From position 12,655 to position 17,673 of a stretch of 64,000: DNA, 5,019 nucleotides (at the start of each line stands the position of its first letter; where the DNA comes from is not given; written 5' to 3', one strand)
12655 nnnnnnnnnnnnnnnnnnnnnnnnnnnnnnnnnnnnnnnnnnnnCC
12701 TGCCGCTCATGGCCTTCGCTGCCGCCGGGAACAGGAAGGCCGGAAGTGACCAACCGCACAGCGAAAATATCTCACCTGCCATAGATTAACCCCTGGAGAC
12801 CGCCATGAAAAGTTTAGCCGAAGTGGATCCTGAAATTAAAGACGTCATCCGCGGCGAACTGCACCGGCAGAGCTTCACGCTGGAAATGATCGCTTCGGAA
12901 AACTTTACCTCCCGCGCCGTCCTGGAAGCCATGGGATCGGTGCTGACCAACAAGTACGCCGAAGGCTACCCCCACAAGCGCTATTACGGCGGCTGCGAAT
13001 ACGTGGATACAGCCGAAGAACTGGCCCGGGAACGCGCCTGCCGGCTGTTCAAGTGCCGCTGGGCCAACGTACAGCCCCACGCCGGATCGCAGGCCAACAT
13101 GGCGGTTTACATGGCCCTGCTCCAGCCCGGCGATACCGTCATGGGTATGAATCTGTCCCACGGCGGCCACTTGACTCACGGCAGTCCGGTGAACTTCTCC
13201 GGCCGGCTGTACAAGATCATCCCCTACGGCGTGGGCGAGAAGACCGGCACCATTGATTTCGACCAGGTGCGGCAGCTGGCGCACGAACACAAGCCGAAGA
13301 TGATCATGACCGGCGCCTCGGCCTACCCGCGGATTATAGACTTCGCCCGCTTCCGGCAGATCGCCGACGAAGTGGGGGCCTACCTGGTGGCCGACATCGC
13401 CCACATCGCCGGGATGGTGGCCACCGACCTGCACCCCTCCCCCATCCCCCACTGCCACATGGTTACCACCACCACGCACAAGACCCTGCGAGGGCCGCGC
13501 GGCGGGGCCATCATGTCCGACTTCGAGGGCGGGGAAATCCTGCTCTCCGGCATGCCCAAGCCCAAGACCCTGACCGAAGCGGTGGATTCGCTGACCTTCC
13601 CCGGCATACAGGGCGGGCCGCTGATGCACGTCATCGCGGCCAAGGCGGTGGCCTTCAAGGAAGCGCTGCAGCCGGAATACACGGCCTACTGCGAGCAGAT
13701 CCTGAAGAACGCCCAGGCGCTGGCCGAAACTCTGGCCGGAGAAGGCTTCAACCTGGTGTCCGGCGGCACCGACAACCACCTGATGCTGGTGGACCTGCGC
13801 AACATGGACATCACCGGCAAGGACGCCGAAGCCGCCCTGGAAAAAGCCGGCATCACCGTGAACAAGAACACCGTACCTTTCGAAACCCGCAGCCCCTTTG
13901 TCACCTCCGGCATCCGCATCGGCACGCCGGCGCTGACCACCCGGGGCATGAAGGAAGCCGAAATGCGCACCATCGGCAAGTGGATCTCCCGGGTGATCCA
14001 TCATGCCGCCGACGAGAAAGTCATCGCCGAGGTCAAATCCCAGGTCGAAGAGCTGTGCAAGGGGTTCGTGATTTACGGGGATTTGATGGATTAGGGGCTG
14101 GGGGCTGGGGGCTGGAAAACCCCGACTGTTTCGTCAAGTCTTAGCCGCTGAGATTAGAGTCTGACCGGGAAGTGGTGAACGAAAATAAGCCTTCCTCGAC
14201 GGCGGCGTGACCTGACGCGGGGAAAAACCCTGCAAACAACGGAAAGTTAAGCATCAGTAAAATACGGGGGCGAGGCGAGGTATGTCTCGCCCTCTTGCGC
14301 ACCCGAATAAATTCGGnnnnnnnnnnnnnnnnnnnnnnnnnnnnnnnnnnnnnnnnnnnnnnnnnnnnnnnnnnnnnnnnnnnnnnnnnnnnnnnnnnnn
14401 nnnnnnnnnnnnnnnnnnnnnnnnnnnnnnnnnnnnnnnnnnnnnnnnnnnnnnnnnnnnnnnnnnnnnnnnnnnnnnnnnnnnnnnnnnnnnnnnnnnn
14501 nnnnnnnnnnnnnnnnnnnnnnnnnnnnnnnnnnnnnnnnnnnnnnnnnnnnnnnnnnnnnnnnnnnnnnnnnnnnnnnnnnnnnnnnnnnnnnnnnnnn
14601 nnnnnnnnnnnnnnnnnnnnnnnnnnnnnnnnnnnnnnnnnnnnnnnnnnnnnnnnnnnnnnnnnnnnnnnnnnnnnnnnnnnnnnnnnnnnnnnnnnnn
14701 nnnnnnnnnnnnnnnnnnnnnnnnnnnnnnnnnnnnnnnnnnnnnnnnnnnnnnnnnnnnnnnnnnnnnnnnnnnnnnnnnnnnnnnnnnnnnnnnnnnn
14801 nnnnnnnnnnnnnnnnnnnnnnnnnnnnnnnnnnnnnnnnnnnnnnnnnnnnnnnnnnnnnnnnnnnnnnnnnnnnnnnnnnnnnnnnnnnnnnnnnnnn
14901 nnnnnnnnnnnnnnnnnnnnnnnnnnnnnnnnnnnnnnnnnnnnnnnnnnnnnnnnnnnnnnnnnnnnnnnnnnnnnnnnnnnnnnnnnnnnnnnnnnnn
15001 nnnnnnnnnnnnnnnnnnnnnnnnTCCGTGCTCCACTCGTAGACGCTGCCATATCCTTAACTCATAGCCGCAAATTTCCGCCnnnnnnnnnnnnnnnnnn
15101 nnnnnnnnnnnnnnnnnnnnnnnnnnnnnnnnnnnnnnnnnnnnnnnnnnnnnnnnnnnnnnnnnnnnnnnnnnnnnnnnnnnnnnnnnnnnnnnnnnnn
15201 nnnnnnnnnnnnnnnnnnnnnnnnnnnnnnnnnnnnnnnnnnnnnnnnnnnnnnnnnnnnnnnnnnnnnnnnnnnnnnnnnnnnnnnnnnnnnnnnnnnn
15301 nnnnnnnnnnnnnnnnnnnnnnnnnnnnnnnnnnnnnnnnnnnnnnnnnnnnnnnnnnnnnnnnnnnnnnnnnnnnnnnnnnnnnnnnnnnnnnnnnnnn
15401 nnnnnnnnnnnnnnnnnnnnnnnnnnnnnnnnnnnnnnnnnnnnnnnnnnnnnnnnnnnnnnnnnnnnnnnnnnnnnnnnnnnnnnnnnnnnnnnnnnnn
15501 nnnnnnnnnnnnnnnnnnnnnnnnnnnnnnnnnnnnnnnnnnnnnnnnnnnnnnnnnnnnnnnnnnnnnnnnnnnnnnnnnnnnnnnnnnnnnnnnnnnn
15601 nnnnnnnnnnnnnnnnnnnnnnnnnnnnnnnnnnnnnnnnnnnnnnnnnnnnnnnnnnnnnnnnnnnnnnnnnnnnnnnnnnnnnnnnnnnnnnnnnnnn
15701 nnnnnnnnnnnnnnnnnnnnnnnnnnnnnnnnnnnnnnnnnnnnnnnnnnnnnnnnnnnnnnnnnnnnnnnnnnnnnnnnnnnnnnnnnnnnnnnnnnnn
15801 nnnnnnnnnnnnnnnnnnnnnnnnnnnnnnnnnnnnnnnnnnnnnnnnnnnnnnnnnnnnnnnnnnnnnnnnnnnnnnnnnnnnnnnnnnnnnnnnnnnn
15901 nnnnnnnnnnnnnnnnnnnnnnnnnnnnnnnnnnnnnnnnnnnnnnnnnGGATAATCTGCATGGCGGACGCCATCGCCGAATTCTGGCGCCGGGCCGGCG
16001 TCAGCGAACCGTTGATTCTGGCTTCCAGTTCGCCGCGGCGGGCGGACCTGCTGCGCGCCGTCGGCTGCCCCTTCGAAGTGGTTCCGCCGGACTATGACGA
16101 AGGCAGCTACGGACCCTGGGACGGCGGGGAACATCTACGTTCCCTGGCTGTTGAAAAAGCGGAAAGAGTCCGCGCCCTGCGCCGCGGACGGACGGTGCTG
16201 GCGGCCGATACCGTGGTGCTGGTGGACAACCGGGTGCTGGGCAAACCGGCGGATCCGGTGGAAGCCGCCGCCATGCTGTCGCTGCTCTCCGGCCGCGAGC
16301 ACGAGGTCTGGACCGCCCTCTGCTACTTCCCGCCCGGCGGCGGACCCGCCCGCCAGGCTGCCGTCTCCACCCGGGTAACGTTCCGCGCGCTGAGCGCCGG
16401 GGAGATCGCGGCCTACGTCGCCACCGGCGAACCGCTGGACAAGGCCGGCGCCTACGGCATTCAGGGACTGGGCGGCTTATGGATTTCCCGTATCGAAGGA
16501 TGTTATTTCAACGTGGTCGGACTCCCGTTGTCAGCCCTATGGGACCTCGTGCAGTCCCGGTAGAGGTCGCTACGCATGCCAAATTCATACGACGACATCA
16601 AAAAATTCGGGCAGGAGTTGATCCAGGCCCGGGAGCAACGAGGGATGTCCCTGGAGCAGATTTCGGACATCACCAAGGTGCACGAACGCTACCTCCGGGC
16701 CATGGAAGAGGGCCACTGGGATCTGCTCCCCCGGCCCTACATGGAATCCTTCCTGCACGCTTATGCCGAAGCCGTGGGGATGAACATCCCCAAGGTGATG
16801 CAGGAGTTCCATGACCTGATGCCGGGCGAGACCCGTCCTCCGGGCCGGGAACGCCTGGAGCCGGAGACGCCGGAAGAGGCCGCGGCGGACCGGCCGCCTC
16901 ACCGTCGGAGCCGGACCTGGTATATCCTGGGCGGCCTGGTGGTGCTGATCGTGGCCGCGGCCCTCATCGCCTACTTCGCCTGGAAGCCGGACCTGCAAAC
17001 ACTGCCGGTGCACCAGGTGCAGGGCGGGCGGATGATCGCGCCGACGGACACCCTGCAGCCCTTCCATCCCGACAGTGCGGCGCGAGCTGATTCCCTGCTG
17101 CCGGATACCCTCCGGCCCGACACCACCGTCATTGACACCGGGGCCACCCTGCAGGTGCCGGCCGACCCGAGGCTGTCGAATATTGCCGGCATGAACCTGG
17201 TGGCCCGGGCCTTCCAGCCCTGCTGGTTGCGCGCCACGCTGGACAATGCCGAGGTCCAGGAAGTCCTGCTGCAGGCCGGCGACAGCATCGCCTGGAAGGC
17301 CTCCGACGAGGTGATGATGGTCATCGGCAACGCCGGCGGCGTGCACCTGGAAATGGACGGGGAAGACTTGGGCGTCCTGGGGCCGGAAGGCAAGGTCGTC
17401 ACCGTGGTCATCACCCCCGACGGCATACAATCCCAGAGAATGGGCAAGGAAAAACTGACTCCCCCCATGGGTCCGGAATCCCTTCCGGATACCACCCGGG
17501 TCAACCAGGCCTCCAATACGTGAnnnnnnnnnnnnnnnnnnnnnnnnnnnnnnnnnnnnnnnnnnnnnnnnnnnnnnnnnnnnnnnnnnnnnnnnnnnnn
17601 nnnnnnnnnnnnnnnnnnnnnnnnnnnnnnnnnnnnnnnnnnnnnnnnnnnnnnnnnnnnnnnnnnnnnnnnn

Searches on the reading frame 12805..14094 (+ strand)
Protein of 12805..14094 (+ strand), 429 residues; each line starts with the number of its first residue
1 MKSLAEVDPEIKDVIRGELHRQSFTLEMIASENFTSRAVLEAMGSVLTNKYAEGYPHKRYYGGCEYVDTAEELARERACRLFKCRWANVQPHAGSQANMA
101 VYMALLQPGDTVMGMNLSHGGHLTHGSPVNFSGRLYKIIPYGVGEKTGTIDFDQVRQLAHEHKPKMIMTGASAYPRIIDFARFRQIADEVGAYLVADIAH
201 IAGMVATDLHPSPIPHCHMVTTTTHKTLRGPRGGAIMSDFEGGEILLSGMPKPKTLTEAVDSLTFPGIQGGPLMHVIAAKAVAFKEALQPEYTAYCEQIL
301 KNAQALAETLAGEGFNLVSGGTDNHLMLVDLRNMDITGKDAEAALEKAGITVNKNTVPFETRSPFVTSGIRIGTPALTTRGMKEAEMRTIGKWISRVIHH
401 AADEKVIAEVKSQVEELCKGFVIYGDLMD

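Call 17: search_protein_families(library=pfam, proteins=[window:12805-14094:+], max_evalue=0.00001)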
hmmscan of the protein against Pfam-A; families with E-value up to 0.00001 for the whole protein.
window:12805-14094:+ (429 aa): 2 families
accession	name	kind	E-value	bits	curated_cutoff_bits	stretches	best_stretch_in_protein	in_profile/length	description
PF00464.25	SHMT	-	2.4e-174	580.1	27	1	4-394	1-399/399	Serine hydroxymethyltransferase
PF00155.27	Aminotran_1_2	-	2.7e-08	33.8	19.7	1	68-385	40-357/361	Aminotransferase class I and II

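Call 19: find_related_loci(query=window:12805-14094:+, collection=genome_contigs, flank=2000)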
Query window:12805-14094:+ (429 aa) in genome_contigs; peptide patterns used: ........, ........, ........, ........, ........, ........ (x = any residue, [..] = any of these).
600 stretches matched a pattern (row limit reached: there are more); 600 encode a relative of the query (tblastn E <= 1e-3); the best 80 are kept; 80 distinct loci.
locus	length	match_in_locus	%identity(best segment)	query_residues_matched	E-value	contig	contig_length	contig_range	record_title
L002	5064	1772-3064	68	1-428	0e+0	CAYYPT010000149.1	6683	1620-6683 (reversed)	MAG TPA_asm: uncultured bacterium isolate binchicken_co184_744 genome assembly, contig: NODE_24085_length_6683_cov_8.180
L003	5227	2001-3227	66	2-424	0e+0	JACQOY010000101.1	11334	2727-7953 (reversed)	MAG: Deltaproteobacteria bacterium isolate NC_groundwater_1293_Ag_S-0.2um_53_32 S_p2_S4_coassembly_k141_1578248, whole g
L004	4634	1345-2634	64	1-428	0e+0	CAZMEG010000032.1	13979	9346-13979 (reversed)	MAG TPA_asm: uncultured Cytophagia bacterium isolate SRP162660_co1_270 genome assembly, contig: NODE_2691_length_13979_c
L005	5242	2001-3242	64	1-428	0e+0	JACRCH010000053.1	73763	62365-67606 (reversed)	MAG: Deltaproteobacteria bacterium isolate NC_groundwater_1641_Pr3_B-0.1um_55_74 SR-2_scaffold_141_1056551, whole genome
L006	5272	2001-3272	62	4-424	0e+0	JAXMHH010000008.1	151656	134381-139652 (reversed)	MAG: bacterium isolate STL-UBA1 C1.96.fa-8, whole genome shotgun sequence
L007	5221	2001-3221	64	1-421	0e+0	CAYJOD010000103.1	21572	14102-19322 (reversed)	MAG TPA_asm: uncultured Candidatus Binatia bacterium isolate ERP124720_co1_58 genome assembly, contig: NODE_3163_length_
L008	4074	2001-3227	63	2-424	0e+0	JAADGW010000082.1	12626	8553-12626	MAG: Deltaproteobacteria bacterium isolate M_MetaBat.138 contig-127_10639, whole genome shotgun sequence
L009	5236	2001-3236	63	1-426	0e+0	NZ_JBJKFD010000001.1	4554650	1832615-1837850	Desulfovibrio sp. 7SRBS1 contig_0001, whole genome shotgun sequence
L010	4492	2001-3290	60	1-427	0e+0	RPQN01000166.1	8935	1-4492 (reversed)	MAG: Ignavibacteriae bacterium isolate metabat2.334 metabat2.334_Contig_547459, whole genome shotgun sequence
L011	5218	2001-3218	62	3-424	2e-178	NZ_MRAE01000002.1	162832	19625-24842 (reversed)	Clostridium tepidum strain IEH 97212 scaffold_1, whole genome shotgun sequence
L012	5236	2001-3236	62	3-428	3e-178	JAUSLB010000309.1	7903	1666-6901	MAG: Deltaproteobacteria bacterium isolate E14_metabat.bin.95 E14_k141_1377621, whole genome shotgun sequence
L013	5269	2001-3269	64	1-424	4e-178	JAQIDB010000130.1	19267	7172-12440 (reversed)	MAG: Candidatus Delongbacteria bacterium isolate GH31 k119_137812, whole genome shotgun sequence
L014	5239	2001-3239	61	1-427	7e-178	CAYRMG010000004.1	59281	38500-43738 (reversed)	MAG TPA_asm: uncultured Aquifex sp. isolate SRP163575_co3_151 genome assembly, contig: NODE_389_length_59281_cov_14.5497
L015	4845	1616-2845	63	1-424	3e-178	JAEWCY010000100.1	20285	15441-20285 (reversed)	MAG: Proteobacteria bacterium isolate OH_PBB_71 k127_473991, whole genome shotgun sequence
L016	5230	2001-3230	62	1-424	4e-177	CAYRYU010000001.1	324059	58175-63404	MAG TPA_asm: uncultured bacterium isolate binchicken_co66_92 genome assembly, contig: NODE_25_length_324059_cov_19.03822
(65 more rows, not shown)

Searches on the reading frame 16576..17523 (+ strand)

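Call 77: search_protein_families(library=pfam, proteins=[window:16576-17523:+], max_evalue=0.0001)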
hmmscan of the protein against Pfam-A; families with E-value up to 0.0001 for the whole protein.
window:16576-17523:+ (315 aa): 3 families
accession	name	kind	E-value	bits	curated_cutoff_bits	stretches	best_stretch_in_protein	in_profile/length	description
PF13413.12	HTH_25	-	4.8e-17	62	24.6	1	15-70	2-58/62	Helix-turn-helix domain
PF13464.11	RodZ_C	-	1.7e-12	47.6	23.9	1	212-277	4-71/72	RodZ C-terminal domain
PF13560.12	HTH_31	-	6e-05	23.7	27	0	11-64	2-55/64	Helix-turn-helix domain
